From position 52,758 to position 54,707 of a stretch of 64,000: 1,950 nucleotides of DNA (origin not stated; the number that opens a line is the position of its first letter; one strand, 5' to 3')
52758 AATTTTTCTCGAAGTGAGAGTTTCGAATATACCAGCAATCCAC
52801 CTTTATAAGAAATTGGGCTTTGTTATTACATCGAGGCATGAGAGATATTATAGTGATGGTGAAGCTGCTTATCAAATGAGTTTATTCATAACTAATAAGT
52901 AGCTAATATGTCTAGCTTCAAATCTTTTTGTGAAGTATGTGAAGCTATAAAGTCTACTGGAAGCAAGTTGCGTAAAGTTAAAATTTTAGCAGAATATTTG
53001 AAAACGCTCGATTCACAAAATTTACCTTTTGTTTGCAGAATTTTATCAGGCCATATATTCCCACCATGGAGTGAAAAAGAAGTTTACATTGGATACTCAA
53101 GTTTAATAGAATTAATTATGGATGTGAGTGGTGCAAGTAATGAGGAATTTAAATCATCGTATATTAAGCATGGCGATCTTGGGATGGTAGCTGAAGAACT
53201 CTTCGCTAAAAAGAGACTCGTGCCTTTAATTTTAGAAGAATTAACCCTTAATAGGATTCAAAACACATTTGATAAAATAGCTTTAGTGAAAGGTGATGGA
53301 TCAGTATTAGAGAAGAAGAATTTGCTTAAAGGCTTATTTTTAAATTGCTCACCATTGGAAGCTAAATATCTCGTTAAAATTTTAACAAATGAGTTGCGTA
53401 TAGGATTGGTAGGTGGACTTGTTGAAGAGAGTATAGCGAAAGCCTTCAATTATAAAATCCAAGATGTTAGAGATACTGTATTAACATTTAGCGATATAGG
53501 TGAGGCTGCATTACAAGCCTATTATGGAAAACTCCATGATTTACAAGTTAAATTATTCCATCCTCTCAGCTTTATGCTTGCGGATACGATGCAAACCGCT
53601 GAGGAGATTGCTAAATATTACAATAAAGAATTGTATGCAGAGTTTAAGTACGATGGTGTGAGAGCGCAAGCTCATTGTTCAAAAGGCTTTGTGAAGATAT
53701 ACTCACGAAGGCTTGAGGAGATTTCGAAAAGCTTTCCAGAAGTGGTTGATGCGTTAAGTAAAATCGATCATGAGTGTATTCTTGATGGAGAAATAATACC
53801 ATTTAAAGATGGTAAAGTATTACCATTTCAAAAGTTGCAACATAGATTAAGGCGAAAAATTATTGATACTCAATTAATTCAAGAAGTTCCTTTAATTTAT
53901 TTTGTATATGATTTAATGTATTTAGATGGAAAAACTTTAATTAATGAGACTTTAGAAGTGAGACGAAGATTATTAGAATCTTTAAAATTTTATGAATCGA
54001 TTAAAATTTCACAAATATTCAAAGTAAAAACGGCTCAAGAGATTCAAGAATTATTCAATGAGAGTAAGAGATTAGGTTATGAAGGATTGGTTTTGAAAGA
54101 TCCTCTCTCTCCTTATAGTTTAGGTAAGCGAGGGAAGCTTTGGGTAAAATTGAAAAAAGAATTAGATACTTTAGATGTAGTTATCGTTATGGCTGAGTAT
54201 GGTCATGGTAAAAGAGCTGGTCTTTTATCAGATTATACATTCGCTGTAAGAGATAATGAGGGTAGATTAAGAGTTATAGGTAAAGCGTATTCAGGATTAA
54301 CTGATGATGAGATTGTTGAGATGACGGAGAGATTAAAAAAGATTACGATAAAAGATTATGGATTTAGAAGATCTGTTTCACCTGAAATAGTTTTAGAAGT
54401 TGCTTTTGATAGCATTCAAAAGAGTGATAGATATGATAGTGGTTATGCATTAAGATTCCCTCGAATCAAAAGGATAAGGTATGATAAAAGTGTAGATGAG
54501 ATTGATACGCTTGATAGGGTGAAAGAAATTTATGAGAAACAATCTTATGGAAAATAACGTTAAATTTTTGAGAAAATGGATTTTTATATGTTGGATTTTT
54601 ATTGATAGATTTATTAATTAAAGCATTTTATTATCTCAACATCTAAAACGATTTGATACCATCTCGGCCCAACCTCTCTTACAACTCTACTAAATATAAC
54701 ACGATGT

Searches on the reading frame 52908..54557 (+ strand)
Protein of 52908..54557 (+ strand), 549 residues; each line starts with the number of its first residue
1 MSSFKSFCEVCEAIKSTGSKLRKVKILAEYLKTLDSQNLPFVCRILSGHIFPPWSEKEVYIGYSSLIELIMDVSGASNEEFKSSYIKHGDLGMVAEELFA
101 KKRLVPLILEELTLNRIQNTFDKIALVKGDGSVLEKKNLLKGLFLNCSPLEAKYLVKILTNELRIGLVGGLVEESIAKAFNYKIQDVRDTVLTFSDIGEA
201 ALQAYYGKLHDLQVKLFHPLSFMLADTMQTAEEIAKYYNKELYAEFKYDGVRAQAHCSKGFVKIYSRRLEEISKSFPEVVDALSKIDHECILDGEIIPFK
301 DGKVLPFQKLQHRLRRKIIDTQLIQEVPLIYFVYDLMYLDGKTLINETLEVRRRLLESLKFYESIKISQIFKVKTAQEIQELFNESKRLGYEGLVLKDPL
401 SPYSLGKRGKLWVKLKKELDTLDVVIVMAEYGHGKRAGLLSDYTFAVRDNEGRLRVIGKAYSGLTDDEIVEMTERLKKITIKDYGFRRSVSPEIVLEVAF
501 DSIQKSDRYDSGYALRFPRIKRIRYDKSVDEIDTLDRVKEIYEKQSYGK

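Call 114: search_protein_families(library=pfam, proteins=[window:52908-54557:+], max_evalue=0.00001)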
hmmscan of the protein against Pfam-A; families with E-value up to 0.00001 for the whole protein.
window:52908-54557:+ (549 aa): 3 families
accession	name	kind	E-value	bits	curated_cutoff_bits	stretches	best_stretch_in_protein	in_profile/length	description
PF01068.26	DNA_ligase_A_M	-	2.9e-51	174.5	26.2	1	223-416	2-204/204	ATP dependent DNA ligase domain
PF04675.19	DNA_ligase_A_N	-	4.4e-40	138.2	24.6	1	3-176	1-173/174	DNA ligase N terminus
PF04679.21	DNA_ligase_A_C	-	4.4e-16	59.5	27.5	1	437-527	2-94/94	ATP dependent DNA ligase C terminal region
